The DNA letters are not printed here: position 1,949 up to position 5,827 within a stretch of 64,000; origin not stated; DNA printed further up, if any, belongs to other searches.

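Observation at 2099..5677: ClbP-like S12 serine hydrolase displayed on an autotransporter barrel inside the PKS-NRPS cluster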

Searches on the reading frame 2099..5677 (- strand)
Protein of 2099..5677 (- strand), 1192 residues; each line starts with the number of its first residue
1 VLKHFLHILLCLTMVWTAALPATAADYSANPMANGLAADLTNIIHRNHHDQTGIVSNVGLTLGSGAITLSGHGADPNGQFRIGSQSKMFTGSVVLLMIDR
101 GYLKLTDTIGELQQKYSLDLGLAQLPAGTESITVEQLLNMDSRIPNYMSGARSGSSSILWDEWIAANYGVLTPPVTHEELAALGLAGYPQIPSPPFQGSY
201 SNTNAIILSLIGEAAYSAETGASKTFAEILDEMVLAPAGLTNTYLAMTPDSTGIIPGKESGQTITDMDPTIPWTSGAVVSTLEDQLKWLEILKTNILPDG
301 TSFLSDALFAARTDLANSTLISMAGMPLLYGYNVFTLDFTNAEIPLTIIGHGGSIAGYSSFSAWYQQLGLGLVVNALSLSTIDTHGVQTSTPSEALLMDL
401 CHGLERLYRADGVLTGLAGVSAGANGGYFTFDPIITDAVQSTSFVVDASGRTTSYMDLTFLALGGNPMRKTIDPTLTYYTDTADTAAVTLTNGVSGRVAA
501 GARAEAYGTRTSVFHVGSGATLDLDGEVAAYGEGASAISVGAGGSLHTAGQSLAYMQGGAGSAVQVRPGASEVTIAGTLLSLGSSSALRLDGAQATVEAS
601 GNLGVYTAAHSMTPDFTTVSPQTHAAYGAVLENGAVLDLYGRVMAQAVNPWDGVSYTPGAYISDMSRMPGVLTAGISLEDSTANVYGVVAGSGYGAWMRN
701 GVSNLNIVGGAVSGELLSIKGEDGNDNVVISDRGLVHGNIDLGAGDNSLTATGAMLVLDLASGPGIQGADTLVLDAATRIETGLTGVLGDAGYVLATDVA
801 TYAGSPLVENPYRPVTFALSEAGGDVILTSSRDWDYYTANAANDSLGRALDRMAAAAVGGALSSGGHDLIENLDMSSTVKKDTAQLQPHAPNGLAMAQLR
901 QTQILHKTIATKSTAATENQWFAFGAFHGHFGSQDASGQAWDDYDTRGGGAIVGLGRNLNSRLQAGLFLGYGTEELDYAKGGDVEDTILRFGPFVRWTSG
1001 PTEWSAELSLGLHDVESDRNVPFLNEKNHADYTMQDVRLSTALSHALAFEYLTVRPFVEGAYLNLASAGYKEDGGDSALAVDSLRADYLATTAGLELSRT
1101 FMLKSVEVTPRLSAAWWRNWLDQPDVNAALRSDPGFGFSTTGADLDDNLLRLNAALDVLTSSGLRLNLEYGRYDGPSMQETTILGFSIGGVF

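Call 5: search_protein_families(library=pfam, proteins=[window:2099-5677:-], max_evalue=0.01)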
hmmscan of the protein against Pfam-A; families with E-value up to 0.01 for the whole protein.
window:2099-5677:- (1192 aa): 2 families
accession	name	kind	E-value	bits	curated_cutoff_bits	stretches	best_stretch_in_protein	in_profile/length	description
PF03797.25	Autotransporter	-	6e-38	131.5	26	1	927-1171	5-255/255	Autotransporter beta-domain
PF00144.29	Beta-lactamase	-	9.2e-23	81.4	27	1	71-374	41-306/329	Beta-lactamase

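Call 6: search_protein_families(library=ncbifam, proteins=[window:2099-5677:-], max_evalue=0.01)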
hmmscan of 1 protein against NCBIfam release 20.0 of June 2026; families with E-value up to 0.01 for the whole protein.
window:2099-5677:- (1192 aa): 2 families
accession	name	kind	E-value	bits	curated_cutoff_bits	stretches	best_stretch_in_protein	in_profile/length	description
NF007943.0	PRK10662.1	equivalog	4.4e-10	38.7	266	1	70-327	73-307/380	D-alanyl-D-alanine-carboxypeptidase/endopeptidase AmpH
NF033085.1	bla_class_C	equivalog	0.0097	14.7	415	0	77-111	53-87/356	class C beta-lactamase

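Call 9: find_homologous_proteins(query=window:2099-5677:-)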
Query window:2099-5677:- (1192 aa): 20 proteins with E <= 0.001 among 8000 candidates.
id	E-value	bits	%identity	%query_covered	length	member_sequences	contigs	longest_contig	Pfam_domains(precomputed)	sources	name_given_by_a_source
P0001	0.0e+0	2599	99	100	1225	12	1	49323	PF03797.26,PF00144.30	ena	-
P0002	0.0e+0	1652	65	100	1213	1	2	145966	PF03797.26,PF00144.30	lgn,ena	-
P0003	0.0e+0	1649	66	100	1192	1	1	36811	PF03797.26,PF00144.30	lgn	-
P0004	0.0e+0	1633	65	100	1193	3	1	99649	PF03797.26,PF00144.30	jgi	jgi:D-alanyl-D-alanine carboxypeptidase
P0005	0.0e+0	1584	64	100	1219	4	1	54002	PF03797.26,PF00144.30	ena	-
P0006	0.0e+0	1580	63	100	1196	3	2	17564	PF03797.26,PF00144.30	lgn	-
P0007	0.0e+0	1441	59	100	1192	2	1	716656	PF03797.26,PF00144.30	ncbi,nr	ncbi:autotransporter domain-containing protein [Desulfoplanes formicivorans]|nr:autotransporter doma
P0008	0.0e+0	1176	50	100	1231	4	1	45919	PF03797.26,PF00144.30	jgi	-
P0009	2.1e-234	799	41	99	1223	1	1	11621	PF03797.26,PF00144.30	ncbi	-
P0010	1.3e-185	637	37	96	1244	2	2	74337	PF03797.26,PF00144.30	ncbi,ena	-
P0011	4.4e-178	612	37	96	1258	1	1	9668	PF03797.26,PF00144.30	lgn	-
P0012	1.7e-175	604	34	100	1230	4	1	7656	PF03797.26,PF00144.30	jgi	jgi:Beta-lactamase class C and other penicillin binding proteins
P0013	3.0e-153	530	35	96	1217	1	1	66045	PF03797.26,PF00144.30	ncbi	-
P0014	8.4e-119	416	38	63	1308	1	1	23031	PF03797.26,PF00144.30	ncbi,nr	ncbi:autotransporter domain-containing protein [Desulfovibrio sp. OttesenSCG-928-M16]|nr:autotranspo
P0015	1.0e-88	317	32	94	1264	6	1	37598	PF03797.26,PF00144.30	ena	-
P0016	1.1e-47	181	31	59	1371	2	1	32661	PF03797.26,PF00144.30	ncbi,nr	ncbi:MAG: autotransporter domain-containing protein [Candidatus Accumulibacter sp.]|nr:autotransport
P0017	2.7e-44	169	32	61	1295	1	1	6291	PF03797.26,PF00144.30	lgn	-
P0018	2.0e-43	167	31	61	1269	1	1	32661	PF03797.26,PF00144.30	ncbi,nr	ncbi:MAG: autotransporter domain-containing protein, partial [Candidatus Accumulibacter sp.]|nr:auto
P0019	3.6e-41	159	29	59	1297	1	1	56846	PF03797.26,PF00144.30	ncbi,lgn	-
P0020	1.0e-38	151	31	55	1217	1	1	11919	PF03797.26,PF00144.30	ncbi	-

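Call 12: find_encoding_contigs(protein=P0001, flank=10000, max_places=3)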
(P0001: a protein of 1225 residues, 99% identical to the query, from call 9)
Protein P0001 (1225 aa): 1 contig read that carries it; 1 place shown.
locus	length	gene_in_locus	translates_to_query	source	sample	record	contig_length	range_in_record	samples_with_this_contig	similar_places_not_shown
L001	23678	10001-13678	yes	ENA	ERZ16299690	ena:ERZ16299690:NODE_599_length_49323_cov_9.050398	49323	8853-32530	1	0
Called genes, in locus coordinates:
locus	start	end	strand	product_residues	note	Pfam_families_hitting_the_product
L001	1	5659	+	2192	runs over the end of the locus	PF00698:Acyl_transf_1, PF00550:PP-binding, PF00109:ketoacyl-synt, PF02801:Ketoacyl-synt_C, PF00698:Acyl_transf_1, PF21089:PKS_DH_N, PF14765:PS-DH, PF00106:adh_short, +4 more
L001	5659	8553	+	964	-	PF00109:ketoacyl-synt, PF02801:Ketoacyl-synt_C, PF16197:KAsynt_C_assoc, PF00698:Acyl_transf_1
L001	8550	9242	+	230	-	PF00561:Abhydrolase_1, PF00975:Thioesterase, PF12146:Hydrolase_4, PF12697:Abhydrolase_6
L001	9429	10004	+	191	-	PF05128:DUF697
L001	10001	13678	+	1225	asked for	PF00144:Beta-lactamase, PF03797:Autotransporter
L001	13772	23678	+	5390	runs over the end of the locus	PF00550:PP-binding, PF00202:Aminotran_3, PF00668:Condensation, PF00501:AMP-binding, PF13193:AMP-binding_C, PF00550:PP-binding, PF00668:Condensation, PF00501:AMP-binding, +13 more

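Call 13: find_encoding_contigs(protein=P0007, flank=10000, max_places=3)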
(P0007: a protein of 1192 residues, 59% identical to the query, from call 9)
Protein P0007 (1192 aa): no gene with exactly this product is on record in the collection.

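Call 15: find_related_loci(query=A1, collection=genome_contigs, flank=10000)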
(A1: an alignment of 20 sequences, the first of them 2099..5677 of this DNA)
Query A1 (1192 aa) in genome_contigs; peptide patterns used: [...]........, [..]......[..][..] (x = any residue, [..] = any of these).
101 stretches matched a pattern; 19 encode a relative of the query (tblastn E <= 1e-3); 18 distinct loci.
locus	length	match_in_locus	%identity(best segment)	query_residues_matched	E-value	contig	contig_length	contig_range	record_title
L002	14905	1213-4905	50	1-1192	0e+0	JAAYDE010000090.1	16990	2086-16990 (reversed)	MAG: Deltaproteobacteria bacterium isolate AS06rmzACSIP_532 319939_AS06, whole genome shotgun sequence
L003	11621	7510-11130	41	18-1192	0e+0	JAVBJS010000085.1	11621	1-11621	MAG: Desulfovibrio sp. isolate GLO_MAG_00077 c_000002561332, whole genome shotgun sequence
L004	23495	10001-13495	35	8-1156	3e-154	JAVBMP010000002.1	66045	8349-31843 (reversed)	MAG: Desulfovibrionaceae bacterium isolate EPI_MAG_00055 c_000008127777, whole genome shotgun sequence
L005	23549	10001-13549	37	51-1192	0e+0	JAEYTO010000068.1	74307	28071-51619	MAG: Proteobacteria bacterium isolate OH_CBlB_133 k127_758371, whole genome shotgun sequence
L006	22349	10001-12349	35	8-766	5e-94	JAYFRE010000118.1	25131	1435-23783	MAG: Rhodospirillaceae bacterium isolate CA_67 c_CA_000000049499, whole genome shotgun sequence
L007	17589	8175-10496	31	44-742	4e-64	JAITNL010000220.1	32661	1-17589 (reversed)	MAG: Accumulibacter sp. isolate Po218_bin15 k119_4178899, whole genome shotgun sequence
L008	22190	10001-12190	29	70-778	6e-52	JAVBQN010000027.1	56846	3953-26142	MAG: Candidatus Adiutrix sp. isolate EPI_MAG_00168 c_000001745775, whole genome shotgun sequence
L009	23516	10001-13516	30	79-1169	1e-46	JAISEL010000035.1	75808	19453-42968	MAG: Deltaproteobacteria bacterium isolate Gx485_bin195 k119_4713186, whole genome shotgun sequence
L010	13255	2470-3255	29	79-366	2e-15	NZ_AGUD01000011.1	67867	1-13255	Patulibacter medicamentivorans strain I11 contig11, whole genome shotgun sequence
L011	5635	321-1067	27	80-360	1e-13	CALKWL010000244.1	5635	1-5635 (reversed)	MAG TPA_asm: uncultured Gammaproteobacteria bacterium isolate SRR6007445_bin.51_CONCOCT_v1.1_MAG genome assembly, contig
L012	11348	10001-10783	27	77-374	2e-12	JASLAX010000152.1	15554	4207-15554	MAG: Longimicrobiaceae bacterium isolate CMU.bins.247 k141_12697851, whole genome shotgun sequence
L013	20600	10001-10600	30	79-292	5e-10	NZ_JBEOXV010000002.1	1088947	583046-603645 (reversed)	Kitasatospora sp. NPDC002040 NPDC002040_79_D9.ctg-0002, whole genome shotgun sequence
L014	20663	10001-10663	28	61-292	9e-10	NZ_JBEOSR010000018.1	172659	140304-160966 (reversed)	Streptomyces sp. NPDC096095 NPDC096095_221_D2.ctg-0018, whole genome shotgun sequence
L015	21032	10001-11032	24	77-460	1e-8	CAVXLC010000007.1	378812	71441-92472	MAG: uncultured Gemmatimonadales bacterium isolate MFD05942.bin.1.38 genome assembly, contig: contig_53595, whole genome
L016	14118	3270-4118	24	77-396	4e-8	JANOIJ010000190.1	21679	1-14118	MAG: Gemmatimonadaceae bacterium isolate SOY_63_metabat_25 SOY_63_k141_4124843, whole genome shotgun sequence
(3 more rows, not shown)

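Call 20: search_protein_families(library=pfam, proteins=[L001:13772-23678:+], max_evalue=0.00001)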
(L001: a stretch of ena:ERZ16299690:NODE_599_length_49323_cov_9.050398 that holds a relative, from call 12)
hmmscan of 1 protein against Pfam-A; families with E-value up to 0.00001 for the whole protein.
L001:13772-23678:+ (3302 aa): 5 families
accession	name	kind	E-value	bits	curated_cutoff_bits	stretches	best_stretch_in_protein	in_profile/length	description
PF00501.34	AMP-binding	-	5.4e-192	638.2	29.9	3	1082-1415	2-384/384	AMP-binding enzyme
PF00668.25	Condensation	-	1.1e-184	614.8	30.6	3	1670-2092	3-453/456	Condensation domain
PF00202.27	Aminotran_3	-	4.6e-43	147.9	30.5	1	232-545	10-330/403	Aminotransferase class-III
PF00550.31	PP-binding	-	7.6e-37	125.8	20.8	3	6-73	1-67/67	Phosphopantetheine attachment site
PF13193.12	AMP-binding_C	-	3.7e-26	92.3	24.5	2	2507-2577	1-76/76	AMP-binding enzyme C-terminal domain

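Call 22: find_homologous_proteins(query=L001:13772-23678:+, max_evalue=1e-100)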
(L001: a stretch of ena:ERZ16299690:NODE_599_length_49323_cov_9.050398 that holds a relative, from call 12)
Query L001:13772-23678:+ (3302 aa): 4291 proteins with E <= 1e-100 among 8000 candidates; the best 120 are listed.
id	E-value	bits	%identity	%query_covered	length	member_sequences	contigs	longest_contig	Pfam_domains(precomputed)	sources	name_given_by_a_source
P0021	0.0e+0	8632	99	100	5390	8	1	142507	PF00668.26,PF00550.32,PF00202.28,PF00501.35,PF13193.13,PF00975.27,PF26392.1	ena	-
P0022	0.0e+0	5953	66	100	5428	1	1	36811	PF00668.26,PF00550.32,PF00202.28,PF00501.35,PF13193.13,PF00975.27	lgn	-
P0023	0.0e+0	5932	65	100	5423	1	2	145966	PF00668.26,PF00550.32,PF00202.28,PF00501.35,PF13193.13,PF00975.27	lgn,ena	-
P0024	0.0e+0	5874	65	100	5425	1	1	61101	PF00668.26,PF00550.32,PF00202.28,PF00501.35,PF13193.13,PF00975.27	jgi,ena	-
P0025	0.0e+0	5734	63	100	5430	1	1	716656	PF00668.26,PF00550.32,PF00202.28,PF00501.35,PF13193.13,PF00561.27,PF00975.27,PF26392.1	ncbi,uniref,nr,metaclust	ncbi:non-ribosomal peptide synthetase [Desulfoplanes formicivorans]|uniref:Carrier domain-containing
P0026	0.0e+0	5181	58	100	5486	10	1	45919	PF00668.26,PF00550.32,PF00202.28,PF00501.35,PF13193.13,PF00975.27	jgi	-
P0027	0.0e+0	4095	48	100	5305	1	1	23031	PF00668.26,PF00550.32,PF00202.28,PF00501.35,PF13193.13,PF00975.27,PF03007.22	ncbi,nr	ncbi:amino acid adenylation domain-containing protein, partial [Desulfovibrio sp. OttesenSCG-928-M16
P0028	0.0e+0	3589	45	100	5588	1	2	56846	PF00668.26,PF00550.32,PF00202.28,PF00501.35,PF13193.13,PF00975.27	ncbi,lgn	-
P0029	0.0e+0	3481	46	92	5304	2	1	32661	PF00668.26,PF00550.32,PF00202.28,PF00501.35,PF13193.13,PF00975.27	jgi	jgi:amino acid adenylation domain-containing protein/non-ribosomal peptide synthase protein (TIGR017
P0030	0.0e+0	3160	70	61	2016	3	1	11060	PF00668.26,PF00550.32,PF00202.28,PF00501.35,PF13193.13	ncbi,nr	ncbi:MAG: amino acid adenylation domain-containing protein, partial [Deltaproteobacteria bacterium]|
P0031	0.0e+0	2533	33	80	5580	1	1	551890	PF00668.26,PF00550.32,PF00501.35,PF13193.13,PF00561.27,PF00975.27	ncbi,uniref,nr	ncbi:non-ribosomal peptide synthetase [Pyxidicoccus trucidator]|uniref:non-ribosomal peptide synthet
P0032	0.0e+0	2362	32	80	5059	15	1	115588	PF00668.26,PF00550.32,PF00501.35,PF13193.13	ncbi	ncbi:amino acid adenylation domain-containing protein, partial [Corallococcus exiguus]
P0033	0.0e+0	2237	38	44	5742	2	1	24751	PF00668.26,PF00550.32,PF00202.28,PF00501.35,PF13193.13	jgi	jgi:amino acid adenylation domain-containing protein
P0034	0.0e+0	2157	32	80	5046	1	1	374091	PF00668.26,PF00550.32,PF00501.35,PF13193.13,PF00975.27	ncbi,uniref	ncbi:non-ribosomal peptide synthase/polyketide synthase, partial [Myxococcus eversor]|uniref:non-rib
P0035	0.0e+0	2149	32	80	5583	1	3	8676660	PF00668.26,PF00550.32,PF01073.26,PF00501.35,PF13193.13,PF07993.19,PF01370.28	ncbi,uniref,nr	ncbi:hypothetical protein Lfu02_41000 [Longispora fulva]|uniref:Amino acid adenylation domain-contai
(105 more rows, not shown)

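Call 23: find_encoding_contigs(protein=P0021, flank=10000, max_places=2)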
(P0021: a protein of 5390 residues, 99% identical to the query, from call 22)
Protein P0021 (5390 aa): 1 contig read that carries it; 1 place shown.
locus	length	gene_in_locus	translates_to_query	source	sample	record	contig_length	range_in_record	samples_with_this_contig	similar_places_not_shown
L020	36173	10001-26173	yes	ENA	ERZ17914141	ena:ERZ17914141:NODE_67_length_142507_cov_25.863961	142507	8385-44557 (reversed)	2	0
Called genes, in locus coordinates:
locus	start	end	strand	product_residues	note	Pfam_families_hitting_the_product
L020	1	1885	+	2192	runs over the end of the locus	PF00698:Acyl_transf_1, PF00550:PP-binding, PF00109:ketoacyl-synt, PF02801:Ketoacyl-synt_C, PF00698:Acyl_transf_1, PF21089:PKS_DH_N, PF14765:PS-DH, PF00106:adh_short, +3 more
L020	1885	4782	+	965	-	PF00109:ketoacyl-synt, PF02801:Ketoacyl-synt_C, PF16197:KAsynt_C_assoc, PF00698:Acyl_transf_1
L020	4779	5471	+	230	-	PF00561:Abhydrolase_1, PF00975:Thioesterase, PF12697:Abhydrolase_6, PF12146:Hydrolase_4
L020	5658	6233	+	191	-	PF05128:DUF697 (weak)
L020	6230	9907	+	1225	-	PF00144:Beta-lactamase, PF03797:Autotransporter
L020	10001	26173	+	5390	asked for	PF00550:PP-binding, PF00202:Aminotran_3, PF00668:Condensation, PF00501:AMP-binding, PF13193:AMP-binding_C, PF00550:PP-binding, PF00668:Condensation, PF00501:AMP-binding, +13 more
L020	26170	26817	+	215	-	PF01648:ACPS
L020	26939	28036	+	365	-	PF04392:ABC_sub_bind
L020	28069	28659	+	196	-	PF05128:DUF697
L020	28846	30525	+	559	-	PF00005:ABC_tran, PF13304:AAA_21 (faint)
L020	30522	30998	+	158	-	-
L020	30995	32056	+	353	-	PF01145:Band_7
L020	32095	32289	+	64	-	-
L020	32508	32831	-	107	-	PF07238:PilZ (weak)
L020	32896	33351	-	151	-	PF04463:2-thiour_desulf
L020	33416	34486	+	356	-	PF02277:DBI_PRT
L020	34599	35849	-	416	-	PF00275:EPSP_synthase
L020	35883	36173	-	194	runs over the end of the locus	PF00903:Glyoxalase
